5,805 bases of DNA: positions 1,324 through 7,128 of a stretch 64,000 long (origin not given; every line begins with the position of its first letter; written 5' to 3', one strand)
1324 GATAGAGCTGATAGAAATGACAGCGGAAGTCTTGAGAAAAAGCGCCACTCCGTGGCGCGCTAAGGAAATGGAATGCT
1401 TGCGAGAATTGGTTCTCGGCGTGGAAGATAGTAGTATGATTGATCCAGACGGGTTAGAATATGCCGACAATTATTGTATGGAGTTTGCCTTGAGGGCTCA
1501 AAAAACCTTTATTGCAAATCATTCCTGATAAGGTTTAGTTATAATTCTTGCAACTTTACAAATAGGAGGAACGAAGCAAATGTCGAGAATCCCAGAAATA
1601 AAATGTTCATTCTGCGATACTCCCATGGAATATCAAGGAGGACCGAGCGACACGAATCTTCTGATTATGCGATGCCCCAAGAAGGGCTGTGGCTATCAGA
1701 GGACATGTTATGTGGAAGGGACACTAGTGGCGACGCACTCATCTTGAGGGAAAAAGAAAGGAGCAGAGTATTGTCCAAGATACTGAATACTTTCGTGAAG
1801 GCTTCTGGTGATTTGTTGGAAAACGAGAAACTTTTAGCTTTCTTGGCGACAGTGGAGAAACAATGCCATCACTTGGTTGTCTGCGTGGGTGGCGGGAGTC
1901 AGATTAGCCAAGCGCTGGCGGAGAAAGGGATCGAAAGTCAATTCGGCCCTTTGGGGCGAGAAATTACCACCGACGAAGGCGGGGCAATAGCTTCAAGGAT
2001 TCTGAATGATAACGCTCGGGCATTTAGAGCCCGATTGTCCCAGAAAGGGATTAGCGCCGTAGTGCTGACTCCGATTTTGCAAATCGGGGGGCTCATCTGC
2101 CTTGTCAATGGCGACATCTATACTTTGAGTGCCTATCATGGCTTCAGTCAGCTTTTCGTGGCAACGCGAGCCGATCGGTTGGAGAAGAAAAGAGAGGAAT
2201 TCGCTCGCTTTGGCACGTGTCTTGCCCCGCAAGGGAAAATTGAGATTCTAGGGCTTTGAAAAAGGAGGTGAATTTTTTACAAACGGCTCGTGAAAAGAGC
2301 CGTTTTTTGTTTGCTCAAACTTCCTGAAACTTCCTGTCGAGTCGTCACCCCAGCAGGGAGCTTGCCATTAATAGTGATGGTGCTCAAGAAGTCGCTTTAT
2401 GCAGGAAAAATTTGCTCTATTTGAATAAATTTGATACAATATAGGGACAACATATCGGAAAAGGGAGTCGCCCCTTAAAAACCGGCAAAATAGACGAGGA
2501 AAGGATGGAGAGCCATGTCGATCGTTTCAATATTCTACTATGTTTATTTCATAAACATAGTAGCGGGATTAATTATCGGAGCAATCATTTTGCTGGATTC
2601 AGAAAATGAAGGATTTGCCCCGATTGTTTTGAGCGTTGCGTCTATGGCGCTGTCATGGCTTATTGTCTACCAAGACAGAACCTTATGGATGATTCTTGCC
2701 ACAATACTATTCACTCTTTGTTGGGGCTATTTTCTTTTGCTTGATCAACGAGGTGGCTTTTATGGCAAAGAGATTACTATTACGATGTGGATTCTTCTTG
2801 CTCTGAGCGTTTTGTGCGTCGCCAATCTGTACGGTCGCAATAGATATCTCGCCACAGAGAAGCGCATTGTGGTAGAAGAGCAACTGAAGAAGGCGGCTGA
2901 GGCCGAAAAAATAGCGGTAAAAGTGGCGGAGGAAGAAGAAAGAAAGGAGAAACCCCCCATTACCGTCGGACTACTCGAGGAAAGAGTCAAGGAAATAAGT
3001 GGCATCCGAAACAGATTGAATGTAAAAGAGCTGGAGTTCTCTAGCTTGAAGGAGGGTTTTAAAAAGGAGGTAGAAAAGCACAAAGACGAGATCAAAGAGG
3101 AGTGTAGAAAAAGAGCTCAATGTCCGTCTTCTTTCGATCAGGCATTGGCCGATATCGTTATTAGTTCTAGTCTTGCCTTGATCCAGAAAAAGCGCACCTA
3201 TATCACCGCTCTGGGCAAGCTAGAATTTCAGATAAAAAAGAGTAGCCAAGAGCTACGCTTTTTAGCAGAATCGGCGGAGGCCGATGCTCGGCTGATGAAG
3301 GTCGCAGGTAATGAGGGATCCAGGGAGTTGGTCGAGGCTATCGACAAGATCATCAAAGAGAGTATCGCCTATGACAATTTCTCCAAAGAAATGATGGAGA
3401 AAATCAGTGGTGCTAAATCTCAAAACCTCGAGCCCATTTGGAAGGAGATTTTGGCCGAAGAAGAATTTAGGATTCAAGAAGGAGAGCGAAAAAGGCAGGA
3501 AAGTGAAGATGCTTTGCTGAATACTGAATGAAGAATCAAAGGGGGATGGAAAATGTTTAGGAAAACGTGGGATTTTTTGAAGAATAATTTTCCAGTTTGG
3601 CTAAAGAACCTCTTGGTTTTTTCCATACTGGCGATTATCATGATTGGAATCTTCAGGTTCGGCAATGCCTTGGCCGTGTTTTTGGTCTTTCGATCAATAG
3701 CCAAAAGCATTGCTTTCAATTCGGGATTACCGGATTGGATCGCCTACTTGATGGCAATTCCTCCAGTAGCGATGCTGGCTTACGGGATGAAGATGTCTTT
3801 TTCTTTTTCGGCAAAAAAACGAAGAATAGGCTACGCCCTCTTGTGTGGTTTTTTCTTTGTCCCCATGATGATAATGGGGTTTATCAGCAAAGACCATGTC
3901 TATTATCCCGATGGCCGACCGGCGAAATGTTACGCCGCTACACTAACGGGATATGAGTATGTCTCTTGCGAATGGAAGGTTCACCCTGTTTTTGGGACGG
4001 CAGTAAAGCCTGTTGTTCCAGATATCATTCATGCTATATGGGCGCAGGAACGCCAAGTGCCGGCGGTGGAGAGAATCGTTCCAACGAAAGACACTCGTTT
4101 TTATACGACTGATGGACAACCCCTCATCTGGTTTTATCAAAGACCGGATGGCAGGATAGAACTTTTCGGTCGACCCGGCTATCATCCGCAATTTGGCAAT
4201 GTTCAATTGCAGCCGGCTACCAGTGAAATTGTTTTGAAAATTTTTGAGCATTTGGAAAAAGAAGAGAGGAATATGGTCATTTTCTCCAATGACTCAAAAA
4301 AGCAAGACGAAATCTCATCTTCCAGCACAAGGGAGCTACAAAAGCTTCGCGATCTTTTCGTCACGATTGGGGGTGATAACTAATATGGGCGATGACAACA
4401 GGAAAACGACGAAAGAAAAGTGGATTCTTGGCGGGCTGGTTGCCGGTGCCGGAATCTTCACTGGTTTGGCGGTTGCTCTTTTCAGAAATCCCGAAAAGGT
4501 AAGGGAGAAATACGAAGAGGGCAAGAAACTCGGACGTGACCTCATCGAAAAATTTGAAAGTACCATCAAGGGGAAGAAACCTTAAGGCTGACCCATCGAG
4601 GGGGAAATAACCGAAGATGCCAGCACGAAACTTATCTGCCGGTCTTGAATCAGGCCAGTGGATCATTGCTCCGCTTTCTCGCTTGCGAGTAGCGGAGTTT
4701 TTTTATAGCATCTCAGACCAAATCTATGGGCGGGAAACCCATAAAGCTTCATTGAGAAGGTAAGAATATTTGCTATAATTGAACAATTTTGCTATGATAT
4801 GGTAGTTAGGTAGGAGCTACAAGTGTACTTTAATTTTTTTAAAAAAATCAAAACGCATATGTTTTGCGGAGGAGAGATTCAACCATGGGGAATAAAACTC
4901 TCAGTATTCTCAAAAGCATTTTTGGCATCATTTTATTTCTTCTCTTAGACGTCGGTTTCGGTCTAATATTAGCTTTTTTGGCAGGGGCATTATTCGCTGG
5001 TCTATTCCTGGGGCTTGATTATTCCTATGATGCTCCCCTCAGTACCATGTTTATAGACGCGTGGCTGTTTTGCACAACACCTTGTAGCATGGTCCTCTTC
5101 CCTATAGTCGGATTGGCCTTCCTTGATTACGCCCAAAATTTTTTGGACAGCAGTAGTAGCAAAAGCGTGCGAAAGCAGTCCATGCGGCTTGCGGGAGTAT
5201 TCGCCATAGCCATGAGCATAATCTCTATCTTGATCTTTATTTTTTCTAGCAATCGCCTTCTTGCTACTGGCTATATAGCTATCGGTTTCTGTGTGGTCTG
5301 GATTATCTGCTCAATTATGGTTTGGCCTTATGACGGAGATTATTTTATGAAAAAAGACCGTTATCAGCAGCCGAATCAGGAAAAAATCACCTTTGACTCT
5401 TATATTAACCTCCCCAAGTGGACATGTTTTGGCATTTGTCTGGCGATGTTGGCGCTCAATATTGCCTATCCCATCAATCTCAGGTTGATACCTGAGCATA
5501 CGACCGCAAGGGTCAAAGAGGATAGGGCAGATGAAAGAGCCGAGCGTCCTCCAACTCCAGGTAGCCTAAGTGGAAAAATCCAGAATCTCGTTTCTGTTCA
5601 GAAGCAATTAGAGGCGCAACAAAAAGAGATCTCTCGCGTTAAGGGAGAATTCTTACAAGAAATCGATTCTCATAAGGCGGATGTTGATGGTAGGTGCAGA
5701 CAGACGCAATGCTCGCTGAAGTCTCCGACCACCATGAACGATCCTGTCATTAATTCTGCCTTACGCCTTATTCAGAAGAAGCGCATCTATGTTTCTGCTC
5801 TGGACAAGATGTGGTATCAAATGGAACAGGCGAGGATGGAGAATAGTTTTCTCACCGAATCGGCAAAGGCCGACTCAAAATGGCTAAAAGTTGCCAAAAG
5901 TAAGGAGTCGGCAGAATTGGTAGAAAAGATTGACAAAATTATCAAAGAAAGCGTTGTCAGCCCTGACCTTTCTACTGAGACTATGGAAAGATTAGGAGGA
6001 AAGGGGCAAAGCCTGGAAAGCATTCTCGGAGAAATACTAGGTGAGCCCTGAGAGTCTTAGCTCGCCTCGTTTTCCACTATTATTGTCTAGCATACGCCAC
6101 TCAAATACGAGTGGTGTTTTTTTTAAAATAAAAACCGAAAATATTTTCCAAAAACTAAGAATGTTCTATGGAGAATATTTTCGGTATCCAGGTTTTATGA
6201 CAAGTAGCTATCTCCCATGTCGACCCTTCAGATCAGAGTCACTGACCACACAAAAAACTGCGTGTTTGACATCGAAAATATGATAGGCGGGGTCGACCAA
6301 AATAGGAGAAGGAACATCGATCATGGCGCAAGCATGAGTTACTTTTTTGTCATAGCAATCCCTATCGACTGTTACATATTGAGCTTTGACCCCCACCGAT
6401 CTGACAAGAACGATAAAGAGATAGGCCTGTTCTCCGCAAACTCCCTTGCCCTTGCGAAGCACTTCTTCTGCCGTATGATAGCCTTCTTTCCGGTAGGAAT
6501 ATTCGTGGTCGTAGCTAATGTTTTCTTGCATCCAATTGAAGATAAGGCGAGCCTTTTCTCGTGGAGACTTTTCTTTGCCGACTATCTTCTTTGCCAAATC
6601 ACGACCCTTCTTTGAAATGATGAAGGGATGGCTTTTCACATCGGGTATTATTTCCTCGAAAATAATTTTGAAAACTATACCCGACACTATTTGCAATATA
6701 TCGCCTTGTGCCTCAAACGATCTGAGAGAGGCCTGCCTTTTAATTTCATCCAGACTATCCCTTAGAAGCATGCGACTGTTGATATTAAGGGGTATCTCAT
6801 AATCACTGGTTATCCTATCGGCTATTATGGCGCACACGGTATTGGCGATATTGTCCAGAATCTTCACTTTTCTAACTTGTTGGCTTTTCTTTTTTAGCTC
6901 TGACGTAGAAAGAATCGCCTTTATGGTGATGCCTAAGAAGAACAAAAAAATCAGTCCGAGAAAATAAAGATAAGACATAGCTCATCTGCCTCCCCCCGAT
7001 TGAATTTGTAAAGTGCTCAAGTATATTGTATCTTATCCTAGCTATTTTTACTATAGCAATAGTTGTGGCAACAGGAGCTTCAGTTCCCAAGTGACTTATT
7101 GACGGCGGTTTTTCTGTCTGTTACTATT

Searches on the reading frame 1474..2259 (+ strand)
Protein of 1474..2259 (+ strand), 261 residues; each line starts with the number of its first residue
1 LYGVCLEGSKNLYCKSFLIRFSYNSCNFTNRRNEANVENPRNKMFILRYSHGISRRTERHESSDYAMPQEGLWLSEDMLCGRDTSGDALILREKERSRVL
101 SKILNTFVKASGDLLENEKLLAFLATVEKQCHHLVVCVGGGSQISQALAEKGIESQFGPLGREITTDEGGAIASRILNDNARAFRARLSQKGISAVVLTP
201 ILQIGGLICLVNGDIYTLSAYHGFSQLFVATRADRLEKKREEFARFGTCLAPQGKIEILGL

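Call 20: search_protein_families(library=pfam, proteins=[window:1474-2259:+], max_evalue=0.001)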
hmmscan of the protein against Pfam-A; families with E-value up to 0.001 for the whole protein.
window:1474-2259:+ (261 aa): 1 family
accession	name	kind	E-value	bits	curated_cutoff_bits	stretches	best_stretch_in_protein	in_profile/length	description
PF00696.33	AA_kinase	-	4.9e-05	23.6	24.9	1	108-201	5-106/234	Amino acid kinase family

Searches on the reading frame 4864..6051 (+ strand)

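Call 20: search_protein_families(library=pfam, proteins=[window:4864-6051:+], max_evalue=0.001)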
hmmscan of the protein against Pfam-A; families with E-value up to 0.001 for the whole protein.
window:4864-6051:+ (395 aa): 1 family
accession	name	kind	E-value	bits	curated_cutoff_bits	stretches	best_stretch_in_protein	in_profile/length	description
PF02322.20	Cyt_bd_oxida_II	-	0.00086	19.2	35.6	0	33-154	121-226/302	Cytochrome bd terminal oxidase subunit II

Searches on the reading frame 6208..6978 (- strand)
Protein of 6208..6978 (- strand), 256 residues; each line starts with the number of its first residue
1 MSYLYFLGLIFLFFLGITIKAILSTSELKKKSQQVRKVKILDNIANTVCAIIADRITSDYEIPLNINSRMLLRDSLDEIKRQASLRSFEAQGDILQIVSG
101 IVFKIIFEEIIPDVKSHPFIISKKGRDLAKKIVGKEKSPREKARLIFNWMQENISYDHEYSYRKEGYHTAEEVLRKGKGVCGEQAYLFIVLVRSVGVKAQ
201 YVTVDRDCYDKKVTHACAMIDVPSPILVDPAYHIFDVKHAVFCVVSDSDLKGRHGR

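Call 20: search_protein_families(library=pfam, proteins=[window:6208-6978:-], max_evalue=0.001)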
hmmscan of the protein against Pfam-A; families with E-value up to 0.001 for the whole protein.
window:6208-6978:- (256 aa): 2 families
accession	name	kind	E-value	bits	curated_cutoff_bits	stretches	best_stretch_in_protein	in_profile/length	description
PF01841.26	Transglut_core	-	5.6e-19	68.9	23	1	126-218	1-94/108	Transglutaminase-like superfamily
PF04473.18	DUF553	-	1.2e-09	38.2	20.5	1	126-241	4-117/140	Transglutaminase-like domain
